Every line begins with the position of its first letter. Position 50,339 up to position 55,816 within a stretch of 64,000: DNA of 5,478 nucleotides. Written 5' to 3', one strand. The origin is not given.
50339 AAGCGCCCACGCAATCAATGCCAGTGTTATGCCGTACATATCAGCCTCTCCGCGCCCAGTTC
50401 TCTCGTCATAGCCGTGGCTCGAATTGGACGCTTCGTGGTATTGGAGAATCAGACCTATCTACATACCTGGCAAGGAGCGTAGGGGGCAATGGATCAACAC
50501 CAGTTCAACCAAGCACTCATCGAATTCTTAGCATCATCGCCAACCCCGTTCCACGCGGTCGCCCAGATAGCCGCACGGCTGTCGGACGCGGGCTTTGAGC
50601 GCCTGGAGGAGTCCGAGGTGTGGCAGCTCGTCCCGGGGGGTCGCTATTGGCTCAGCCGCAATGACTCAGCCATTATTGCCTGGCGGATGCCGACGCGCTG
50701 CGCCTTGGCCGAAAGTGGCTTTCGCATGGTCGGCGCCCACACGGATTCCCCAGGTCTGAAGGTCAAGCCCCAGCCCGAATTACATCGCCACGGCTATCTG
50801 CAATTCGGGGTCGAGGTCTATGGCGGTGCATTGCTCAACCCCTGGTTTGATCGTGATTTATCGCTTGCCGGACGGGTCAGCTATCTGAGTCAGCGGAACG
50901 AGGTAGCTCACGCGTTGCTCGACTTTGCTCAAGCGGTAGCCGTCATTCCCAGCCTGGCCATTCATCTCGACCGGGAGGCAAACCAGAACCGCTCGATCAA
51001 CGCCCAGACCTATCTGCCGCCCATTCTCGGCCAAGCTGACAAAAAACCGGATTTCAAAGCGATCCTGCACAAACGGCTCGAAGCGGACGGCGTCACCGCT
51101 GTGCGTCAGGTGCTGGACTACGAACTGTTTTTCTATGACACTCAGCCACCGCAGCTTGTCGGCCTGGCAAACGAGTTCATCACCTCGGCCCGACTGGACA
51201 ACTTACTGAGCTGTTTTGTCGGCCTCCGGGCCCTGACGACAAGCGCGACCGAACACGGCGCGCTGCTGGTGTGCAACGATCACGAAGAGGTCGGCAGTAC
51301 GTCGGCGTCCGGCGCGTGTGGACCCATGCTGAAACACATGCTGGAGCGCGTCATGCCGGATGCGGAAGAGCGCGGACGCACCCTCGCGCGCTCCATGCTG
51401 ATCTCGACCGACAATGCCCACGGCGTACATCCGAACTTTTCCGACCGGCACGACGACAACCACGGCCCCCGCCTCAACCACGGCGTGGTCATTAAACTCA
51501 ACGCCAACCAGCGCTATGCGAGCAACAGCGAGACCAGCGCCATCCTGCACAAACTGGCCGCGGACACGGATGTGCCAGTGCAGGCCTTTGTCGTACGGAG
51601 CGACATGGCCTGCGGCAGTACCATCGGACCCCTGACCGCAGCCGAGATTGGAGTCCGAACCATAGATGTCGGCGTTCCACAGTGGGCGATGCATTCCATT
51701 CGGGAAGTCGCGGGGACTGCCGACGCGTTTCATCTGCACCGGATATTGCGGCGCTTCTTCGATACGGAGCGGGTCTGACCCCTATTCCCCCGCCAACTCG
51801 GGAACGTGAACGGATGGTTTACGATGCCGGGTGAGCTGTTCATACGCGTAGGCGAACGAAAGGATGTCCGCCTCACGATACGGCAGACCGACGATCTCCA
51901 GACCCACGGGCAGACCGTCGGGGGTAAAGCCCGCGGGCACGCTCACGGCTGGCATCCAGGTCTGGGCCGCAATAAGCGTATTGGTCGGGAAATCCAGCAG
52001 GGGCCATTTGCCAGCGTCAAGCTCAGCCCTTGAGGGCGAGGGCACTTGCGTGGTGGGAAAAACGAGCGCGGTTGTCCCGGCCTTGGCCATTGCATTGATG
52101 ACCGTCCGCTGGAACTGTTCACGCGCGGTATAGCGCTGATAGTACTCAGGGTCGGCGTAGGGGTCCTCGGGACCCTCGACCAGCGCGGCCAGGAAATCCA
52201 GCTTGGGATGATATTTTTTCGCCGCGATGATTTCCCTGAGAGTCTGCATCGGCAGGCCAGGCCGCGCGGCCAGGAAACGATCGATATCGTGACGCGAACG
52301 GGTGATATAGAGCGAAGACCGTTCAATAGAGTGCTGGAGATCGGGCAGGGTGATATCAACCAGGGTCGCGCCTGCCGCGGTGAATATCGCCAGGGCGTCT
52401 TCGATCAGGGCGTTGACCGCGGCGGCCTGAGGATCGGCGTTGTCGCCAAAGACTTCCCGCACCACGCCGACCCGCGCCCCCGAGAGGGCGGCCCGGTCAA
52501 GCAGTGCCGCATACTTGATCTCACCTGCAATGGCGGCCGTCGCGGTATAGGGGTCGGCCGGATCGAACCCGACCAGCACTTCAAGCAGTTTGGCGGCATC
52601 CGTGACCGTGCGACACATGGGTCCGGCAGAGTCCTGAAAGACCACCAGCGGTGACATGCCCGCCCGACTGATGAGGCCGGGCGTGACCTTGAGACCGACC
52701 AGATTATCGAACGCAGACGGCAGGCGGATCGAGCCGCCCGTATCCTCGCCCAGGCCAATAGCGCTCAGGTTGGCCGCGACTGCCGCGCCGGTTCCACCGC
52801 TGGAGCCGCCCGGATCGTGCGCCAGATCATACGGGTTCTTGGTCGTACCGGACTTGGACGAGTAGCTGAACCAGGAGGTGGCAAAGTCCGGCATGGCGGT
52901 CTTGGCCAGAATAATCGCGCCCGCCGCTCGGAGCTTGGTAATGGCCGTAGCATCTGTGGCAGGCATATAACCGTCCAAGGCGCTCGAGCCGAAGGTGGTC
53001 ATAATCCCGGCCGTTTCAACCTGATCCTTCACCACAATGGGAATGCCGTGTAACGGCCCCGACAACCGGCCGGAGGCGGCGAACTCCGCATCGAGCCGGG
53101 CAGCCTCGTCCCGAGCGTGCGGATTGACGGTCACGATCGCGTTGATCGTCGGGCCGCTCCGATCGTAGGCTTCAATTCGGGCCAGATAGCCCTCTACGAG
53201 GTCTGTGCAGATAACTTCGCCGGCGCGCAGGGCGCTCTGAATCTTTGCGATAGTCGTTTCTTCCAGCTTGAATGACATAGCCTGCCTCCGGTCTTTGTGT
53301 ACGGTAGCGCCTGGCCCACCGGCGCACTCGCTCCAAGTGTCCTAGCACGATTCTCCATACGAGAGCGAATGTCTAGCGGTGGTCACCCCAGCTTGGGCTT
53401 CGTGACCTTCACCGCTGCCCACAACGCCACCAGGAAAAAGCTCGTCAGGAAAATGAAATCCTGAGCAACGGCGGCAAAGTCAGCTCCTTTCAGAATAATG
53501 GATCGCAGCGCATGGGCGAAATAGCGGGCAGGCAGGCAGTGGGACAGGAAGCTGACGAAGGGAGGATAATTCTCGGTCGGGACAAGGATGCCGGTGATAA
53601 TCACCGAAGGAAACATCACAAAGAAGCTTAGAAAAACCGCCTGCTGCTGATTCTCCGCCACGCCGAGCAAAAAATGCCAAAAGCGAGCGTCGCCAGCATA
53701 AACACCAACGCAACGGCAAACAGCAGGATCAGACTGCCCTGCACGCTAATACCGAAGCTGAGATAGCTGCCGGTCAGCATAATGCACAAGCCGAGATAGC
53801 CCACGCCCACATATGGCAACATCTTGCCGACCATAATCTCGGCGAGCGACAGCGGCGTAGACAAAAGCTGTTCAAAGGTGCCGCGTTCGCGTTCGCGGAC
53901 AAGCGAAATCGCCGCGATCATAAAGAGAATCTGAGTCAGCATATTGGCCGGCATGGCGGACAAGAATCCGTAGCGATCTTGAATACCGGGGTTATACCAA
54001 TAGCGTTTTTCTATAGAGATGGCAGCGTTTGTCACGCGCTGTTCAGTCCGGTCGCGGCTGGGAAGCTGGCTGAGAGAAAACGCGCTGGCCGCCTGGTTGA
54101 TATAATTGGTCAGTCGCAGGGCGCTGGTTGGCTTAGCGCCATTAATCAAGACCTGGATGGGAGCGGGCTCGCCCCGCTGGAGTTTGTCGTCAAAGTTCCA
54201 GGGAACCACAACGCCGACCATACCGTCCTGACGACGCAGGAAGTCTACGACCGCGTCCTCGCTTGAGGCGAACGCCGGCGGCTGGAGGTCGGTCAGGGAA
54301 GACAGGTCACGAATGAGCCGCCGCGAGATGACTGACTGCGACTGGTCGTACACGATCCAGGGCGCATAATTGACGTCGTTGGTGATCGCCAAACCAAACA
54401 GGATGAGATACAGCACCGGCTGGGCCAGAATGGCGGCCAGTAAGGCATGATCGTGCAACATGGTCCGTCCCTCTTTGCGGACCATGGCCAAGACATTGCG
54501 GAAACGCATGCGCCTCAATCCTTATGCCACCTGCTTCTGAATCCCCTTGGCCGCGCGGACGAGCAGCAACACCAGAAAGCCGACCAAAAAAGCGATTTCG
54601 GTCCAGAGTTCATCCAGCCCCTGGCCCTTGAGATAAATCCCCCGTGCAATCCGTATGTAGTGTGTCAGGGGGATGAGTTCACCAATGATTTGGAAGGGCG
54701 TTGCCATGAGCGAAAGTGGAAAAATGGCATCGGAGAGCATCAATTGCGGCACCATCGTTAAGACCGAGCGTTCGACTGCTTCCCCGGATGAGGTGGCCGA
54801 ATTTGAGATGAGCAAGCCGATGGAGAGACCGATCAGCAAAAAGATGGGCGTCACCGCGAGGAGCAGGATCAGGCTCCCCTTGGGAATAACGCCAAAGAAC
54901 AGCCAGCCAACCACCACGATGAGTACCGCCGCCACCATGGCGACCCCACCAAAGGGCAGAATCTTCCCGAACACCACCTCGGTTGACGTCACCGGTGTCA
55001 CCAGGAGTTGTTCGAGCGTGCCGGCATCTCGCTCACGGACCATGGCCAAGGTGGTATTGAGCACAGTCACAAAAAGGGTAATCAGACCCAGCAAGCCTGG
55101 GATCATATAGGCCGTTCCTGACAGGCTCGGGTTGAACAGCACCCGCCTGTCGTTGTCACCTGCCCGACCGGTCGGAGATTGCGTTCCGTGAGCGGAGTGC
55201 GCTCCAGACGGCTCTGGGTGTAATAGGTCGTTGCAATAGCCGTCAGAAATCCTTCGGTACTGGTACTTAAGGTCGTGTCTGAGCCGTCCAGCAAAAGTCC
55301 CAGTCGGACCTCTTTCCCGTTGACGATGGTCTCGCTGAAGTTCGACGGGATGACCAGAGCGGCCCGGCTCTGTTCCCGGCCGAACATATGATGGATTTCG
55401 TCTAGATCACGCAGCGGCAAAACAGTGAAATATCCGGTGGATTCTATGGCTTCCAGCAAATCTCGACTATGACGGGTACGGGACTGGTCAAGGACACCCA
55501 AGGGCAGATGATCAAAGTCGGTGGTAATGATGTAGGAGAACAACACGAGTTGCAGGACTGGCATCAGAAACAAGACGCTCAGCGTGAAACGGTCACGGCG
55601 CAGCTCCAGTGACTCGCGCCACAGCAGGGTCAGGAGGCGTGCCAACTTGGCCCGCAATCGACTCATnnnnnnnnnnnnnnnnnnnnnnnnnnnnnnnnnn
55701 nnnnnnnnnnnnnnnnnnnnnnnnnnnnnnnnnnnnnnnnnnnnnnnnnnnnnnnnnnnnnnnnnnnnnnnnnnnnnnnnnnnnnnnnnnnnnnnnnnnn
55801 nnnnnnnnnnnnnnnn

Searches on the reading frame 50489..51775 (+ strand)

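Call 70: search_protein_families(library=pfam, max_evalue=0.001, proteins=[window:50489-51775:+])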
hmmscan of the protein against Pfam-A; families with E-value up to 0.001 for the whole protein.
window:50489-51775:+ (429 aa): 2 families
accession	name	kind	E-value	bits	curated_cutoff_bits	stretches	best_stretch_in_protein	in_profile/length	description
PF02127.20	Peptidase_M18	-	2e-130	435.9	24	1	13-424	1-432/432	Aminopeptidase I zinc metalloprotease (M18)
PF05343.19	Peptidase_M42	-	7.6e-10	38.8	23.2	1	322-415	199-288/292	M42 glutamyl aminopeptidase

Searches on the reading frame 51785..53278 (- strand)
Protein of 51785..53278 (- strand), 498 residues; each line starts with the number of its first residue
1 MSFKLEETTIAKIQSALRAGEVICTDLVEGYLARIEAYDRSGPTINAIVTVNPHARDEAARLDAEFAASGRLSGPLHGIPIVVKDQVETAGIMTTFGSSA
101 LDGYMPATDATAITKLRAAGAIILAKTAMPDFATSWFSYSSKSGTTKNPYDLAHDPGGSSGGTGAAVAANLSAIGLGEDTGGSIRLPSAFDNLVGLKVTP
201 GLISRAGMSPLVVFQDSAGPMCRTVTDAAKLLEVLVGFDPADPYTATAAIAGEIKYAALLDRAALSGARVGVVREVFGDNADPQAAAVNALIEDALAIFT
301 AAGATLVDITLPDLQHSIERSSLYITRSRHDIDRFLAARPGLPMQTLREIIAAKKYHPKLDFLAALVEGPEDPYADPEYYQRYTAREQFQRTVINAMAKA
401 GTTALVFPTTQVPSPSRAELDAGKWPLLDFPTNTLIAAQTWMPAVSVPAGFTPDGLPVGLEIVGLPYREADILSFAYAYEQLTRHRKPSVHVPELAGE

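Call 70: search_protein_families(library=pfam, max_evalue=0.001, proteins=[window:51785-53278:-])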
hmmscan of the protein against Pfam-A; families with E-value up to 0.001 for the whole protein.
window:51785-53278:- (498 aa): 1 family
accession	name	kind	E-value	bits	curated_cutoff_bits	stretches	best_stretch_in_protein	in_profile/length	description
PF01425.27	Amidase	-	2.8e-97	327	27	1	26-473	1-445/445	Amidase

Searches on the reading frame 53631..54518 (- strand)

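Call 70: search_protein_families(library=pfam, max_evalue=0.001, proteins=[window:53631-54518:-])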
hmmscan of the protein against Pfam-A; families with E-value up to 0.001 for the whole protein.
window:53631-54518:- (296 aa): 4 families
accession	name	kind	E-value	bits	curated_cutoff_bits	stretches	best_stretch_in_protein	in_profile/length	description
PF12698.13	ABC2_membrane_3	-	5.9e-32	111.5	31.6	1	29-286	6-263/347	ABC-2 family transporter protein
PF01061.29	ABC2_membrane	-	3.1e-16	60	26.9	1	172-287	51-155/211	ABC-2 type transporter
PF12679.13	ABC2_membrane_2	-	3.3e-10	40.1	27.2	1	160-286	72-170/283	ABC-2 family transporter protein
PF12730.13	ABC2_membrane_4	-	3.8e-06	27.4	27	1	174-279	36-149/179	ABC-2 family transporter protein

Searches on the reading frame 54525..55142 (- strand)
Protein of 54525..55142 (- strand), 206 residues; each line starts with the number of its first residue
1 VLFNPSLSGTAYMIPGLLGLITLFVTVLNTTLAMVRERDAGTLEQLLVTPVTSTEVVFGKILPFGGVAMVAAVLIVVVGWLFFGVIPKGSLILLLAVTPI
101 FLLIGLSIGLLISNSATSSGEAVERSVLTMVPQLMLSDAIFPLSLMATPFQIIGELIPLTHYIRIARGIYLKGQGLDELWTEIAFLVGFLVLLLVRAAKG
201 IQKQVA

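Call 70: search_protein_families(library=pfam, max_evalue=0.001, proteins=[window:54525-55142:-])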
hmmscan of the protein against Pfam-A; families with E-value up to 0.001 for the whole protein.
window:54525-55142:- (206 aa): 4 families
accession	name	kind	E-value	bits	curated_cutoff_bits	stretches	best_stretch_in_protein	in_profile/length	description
PF12698.13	ABC2_membrane_3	-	6.6e-23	81.8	31.6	1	3-195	154-343/347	ABC-2 family transporter protein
PF01061.29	ABC2_membrane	-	3.9e-18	66.2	26.9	1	12-170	49-210/211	ABC-2 type transporter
PF12679.13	ABC2_membrane_2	-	1.2e-06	28.4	27.2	1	26-195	82-272/283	ABC-2 family transporter protein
PF12730.13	ABC2_membrane_4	-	1.4e-06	28.8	27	1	19-110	57-150/179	ABC-2 family transporter protein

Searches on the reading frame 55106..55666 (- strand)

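Call 70: search_protein_families(library=pfam, max_evalue=0.001, proteins=[window:55106-55666:-])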
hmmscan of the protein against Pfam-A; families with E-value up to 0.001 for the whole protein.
window:55106-55666:- (187 aa): 1 family
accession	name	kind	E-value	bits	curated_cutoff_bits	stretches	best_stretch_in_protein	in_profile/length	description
PF12698.13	ABC2_membrane_3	-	6.6e-12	45.6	31.6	1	27-154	2-129/347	ABC-2 family transporter protein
